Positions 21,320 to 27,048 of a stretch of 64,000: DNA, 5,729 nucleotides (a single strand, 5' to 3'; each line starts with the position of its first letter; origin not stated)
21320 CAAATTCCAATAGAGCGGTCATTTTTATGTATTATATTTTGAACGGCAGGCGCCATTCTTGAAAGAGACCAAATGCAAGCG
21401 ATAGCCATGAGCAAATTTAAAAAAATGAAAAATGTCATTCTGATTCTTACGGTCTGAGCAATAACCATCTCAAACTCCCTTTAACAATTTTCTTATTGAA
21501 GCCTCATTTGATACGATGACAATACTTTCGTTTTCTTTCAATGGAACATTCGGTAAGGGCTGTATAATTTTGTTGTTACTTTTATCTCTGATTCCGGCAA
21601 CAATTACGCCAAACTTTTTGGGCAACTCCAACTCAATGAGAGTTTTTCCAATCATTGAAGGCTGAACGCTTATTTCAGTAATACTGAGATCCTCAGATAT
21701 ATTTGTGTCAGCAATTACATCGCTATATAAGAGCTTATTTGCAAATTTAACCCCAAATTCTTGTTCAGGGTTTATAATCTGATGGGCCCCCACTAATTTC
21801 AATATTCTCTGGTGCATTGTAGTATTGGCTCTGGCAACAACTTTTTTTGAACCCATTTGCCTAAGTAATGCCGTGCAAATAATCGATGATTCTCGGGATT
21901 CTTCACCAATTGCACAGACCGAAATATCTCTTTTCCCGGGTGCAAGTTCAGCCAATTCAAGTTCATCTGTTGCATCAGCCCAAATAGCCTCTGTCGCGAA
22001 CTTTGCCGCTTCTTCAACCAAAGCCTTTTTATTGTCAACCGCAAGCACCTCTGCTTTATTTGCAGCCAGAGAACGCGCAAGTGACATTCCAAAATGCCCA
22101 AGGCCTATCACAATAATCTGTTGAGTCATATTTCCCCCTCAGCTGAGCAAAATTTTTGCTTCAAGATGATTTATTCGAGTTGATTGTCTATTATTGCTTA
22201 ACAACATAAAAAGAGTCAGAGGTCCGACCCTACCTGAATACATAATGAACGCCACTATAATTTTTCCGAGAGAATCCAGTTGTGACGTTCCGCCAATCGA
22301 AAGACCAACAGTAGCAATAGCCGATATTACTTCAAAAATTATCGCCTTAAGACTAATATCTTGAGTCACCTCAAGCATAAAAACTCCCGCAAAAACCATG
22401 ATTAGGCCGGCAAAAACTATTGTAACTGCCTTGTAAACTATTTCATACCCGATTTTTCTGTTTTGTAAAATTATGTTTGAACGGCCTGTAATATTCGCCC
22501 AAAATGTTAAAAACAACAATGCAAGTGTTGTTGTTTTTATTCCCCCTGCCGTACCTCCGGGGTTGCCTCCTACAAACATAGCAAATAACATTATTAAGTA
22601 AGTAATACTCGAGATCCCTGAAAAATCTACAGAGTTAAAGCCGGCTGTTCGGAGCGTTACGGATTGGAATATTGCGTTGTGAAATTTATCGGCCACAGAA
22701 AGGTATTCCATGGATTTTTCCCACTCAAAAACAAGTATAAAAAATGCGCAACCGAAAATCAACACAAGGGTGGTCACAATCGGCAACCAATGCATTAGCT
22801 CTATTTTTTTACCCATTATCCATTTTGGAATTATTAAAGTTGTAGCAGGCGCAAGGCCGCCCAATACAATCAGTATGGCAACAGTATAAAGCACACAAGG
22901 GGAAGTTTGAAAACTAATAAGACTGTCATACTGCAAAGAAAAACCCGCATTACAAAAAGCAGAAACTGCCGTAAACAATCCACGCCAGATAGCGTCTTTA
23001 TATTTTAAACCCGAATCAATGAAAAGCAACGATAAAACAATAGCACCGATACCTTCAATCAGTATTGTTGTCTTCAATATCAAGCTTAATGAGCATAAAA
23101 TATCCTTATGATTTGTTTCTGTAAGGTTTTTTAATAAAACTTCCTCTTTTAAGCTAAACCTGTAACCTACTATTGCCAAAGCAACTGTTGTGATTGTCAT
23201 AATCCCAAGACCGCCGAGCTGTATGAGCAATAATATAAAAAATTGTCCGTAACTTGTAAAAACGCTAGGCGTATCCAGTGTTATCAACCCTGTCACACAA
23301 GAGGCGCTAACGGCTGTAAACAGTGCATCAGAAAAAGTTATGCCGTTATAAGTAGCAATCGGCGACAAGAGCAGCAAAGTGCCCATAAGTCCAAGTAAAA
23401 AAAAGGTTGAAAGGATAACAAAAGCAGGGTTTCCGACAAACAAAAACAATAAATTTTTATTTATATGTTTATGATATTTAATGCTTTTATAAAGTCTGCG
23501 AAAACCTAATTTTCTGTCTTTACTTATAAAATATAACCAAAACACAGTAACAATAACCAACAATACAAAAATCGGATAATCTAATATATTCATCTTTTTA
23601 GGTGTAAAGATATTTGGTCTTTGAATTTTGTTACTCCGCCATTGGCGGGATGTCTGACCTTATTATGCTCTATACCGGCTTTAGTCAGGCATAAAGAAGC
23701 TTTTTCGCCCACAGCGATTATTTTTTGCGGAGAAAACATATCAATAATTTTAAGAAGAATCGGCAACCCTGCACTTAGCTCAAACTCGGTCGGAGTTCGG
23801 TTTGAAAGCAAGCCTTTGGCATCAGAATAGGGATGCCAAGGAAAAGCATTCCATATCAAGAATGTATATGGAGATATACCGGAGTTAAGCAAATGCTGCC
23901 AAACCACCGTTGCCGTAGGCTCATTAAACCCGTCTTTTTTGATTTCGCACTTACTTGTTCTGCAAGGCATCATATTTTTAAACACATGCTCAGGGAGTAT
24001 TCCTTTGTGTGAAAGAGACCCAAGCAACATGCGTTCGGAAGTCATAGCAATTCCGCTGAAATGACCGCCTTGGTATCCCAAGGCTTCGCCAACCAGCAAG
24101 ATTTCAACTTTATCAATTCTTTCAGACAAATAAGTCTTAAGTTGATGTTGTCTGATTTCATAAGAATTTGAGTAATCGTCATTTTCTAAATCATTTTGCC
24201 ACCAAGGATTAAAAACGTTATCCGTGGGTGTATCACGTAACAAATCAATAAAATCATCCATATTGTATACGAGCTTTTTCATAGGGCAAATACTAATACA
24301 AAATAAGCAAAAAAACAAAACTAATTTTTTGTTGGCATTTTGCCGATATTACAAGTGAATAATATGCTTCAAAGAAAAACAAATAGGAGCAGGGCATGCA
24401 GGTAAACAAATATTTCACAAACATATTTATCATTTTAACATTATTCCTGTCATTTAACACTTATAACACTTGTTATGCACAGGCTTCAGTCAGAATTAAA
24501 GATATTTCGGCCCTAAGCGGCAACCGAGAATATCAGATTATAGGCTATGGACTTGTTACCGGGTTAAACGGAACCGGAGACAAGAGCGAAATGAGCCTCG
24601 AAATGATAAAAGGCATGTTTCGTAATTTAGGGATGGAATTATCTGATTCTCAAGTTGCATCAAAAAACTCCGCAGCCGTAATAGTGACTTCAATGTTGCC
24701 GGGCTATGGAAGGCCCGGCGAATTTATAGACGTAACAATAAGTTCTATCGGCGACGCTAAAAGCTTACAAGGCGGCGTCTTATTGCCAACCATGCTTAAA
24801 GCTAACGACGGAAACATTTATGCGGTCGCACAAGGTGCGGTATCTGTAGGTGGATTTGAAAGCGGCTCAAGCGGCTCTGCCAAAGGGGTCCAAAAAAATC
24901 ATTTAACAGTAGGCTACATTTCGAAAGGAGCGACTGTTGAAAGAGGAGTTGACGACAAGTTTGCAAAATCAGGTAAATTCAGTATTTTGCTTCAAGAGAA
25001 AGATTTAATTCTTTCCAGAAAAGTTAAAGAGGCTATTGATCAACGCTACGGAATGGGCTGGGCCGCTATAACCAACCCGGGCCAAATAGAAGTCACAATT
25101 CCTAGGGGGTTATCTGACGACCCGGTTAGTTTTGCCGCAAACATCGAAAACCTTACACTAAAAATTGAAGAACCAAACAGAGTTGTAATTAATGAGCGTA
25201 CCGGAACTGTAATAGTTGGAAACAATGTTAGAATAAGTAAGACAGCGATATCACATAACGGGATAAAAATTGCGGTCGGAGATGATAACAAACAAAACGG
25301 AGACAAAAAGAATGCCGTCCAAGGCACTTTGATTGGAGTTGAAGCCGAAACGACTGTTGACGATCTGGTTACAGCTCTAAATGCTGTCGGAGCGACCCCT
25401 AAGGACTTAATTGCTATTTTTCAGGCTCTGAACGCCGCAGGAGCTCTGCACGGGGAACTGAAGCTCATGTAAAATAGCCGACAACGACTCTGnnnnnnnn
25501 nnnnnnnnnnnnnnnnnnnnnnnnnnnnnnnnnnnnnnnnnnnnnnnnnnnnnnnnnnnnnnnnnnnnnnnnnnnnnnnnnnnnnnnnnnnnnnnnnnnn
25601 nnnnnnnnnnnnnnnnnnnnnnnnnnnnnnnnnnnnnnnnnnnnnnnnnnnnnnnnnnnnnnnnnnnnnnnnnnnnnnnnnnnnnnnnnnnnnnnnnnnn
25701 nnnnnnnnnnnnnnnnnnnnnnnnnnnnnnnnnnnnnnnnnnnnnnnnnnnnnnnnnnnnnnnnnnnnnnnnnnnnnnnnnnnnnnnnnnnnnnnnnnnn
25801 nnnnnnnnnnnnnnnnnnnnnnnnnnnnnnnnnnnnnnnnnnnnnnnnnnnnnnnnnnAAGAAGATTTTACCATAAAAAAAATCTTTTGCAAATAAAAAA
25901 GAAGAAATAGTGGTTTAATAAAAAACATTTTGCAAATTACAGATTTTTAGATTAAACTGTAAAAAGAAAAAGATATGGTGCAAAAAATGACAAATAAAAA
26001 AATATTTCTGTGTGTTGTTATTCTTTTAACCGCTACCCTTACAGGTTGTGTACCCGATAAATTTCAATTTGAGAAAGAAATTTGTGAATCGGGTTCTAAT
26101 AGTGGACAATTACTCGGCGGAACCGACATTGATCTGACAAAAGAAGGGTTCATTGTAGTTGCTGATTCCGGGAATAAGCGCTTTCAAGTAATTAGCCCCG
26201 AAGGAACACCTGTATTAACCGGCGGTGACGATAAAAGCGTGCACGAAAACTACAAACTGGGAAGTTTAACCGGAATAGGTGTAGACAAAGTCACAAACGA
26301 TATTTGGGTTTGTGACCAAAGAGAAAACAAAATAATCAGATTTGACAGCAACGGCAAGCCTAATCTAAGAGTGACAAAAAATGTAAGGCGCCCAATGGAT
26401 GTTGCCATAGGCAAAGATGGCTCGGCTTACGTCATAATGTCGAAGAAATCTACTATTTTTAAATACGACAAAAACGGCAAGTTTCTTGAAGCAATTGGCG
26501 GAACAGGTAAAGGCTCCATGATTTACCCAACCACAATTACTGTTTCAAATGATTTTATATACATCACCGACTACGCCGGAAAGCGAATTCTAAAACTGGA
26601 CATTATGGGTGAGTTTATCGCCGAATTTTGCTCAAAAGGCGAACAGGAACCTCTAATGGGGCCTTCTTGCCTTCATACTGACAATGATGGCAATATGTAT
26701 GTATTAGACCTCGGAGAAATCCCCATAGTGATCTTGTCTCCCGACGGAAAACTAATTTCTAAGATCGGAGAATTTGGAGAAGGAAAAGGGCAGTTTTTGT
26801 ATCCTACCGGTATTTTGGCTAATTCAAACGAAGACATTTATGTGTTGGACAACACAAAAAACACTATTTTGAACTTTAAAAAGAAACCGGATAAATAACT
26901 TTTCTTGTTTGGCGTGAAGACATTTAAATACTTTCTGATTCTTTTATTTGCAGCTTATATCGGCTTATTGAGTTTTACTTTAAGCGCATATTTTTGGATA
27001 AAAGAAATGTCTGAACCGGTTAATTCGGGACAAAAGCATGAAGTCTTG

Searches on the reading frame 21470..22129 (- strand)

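Call 21: search_protein_families(library=pfam, proteins=[window:21470-22129:-], max_evalue=0.00001)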
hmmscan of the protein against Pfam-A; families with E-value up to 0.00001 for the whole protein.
window:21470-22129:- (219 aa): 2 families
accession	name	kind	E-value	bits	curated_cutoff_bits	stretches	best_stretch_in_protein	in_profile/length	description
PF02254.24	TrkA_N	-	3.4e-24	85.8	23.8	1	5-121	1-116/116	TrkA-N domain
PF02080.26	TrkA_C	-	2.5e-12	46.9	27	1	151-216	2-67/71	TrkA-C domain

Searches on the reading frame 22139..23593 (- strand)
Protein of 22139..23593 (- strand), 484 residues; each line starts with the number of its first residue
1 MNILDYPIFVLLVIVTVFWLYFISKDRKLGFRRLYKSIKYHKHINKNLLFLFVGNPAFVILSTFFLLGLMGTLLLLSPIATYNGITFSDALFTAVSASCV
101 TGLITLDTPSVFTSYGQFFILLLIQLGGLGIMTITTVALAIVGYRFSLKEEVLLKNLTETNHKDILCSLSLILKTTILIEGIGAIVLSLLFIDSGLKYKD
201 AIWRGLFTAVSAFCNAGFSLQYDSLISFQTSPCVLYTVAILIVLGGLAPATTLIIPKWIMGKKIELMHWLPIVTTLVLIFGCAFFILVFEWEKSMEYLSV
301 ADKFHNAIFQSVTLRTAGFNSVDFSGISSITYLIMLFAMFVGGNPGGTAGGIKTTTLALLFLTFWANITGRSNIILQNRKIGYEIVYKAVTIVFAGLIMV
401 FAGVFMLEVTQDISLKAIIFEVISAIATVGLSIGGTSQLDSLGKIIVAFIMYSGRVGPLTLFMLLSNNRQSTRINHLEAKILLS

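Call 21: search_protein_families(library=pfam, proteins=[window:22139-23593:-], max_evalue=0.00001)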
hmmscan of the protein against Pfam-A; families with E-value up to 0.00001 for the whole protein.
window:22139-23593:- (484 aa): 1 family
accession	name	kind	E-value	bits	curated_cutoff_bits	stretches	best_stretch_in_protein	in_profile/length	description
PF02386.22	TrkH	-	1.9e-55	188.7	27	1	64-467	43-492/502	Cation transport protein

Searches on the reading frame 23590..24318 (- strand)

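Call 21: search_protein_families(library=pfam, proteins=[window:23590-24318:-], max_evalue=0.00001)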
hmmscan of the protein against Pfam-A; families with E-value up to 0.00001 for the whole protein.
window:23590-24318:- (242 aa): 1 family
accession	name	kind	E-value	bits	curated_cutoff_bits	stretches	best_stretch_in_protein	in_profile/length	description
PF03167.25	UDG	-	8.1e-09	36.1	24.3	1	70-213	7-100/141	Uracil DNA glycosylase superfamily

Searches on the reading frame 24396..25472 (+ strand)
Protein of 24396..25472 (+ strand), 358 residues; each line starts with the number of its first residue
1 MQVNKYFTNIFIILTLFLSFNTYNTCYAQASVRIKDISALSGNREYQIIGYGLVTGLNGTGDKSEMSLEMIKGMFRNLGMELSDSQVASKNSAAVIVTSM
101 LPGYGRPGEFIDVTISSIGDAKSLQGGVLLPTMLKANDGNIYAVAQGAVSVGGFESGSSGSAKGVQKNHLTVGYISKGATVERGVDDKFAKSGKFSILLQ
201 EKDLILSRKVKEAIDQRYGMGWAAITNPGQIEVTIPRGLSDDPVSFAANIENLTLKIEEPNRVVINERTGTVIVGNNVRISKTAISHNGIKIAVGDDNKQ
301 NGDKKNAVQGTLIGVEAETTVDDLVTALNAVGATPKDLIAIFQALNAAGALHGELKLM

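Call 21: search_protein_families(library=pfam, proteins=[window:24396-25472:+], max_evalue=0.00001)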
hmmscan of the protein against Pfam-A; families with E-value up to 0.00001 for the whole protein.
window:24396-25472:+ (358 aa): 1 family
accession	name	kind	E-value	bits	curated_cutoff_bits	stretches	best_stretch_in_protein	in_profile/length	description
PF02119.21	FlgI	-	1.7e-102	343.3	25.3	1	33-356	1-342/343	Flagellar P-ring protein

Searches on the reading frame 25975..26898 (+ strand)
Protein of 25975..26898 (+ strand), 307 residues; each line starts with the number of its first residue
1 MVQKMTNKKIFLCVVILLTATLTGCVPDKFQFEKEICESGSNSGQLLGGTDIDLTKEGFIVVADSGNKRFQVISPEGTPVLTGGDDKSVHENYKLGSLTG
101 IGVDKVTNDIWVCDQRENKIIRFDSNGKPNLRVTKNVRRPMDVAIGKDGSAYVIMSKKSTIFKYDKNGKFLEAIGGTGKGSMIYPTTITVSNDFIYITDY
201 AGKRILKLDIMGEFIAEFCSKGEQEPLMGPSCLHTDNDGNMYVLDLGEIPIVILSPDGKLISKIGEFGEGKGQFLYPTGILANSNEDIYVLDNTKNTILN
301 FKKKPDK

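Call 21: search_protein_families(library=pfam, proteins=[window:25975-26898:+], max_evalue=0.00001)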
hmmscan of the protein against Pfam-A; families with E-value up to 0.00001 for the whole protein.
window:25975-26898:+ (307 aa): 3 families
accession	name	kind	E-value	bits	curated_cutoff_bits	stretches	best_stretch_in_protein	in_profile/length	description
PF01436.27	NHL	-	3.5e-19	68.2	20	0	51-72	6-27/28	NHL repeat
PF17170.10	DUF5128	-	1.5e-15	57.7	22.9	1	238-301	53-117/321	6-bladed beta-propeller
PF22701.2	Mala_s_1-like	-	9.2e-06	26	27.5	0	224-291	84-146/195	Mal s 1 allergenic protein-like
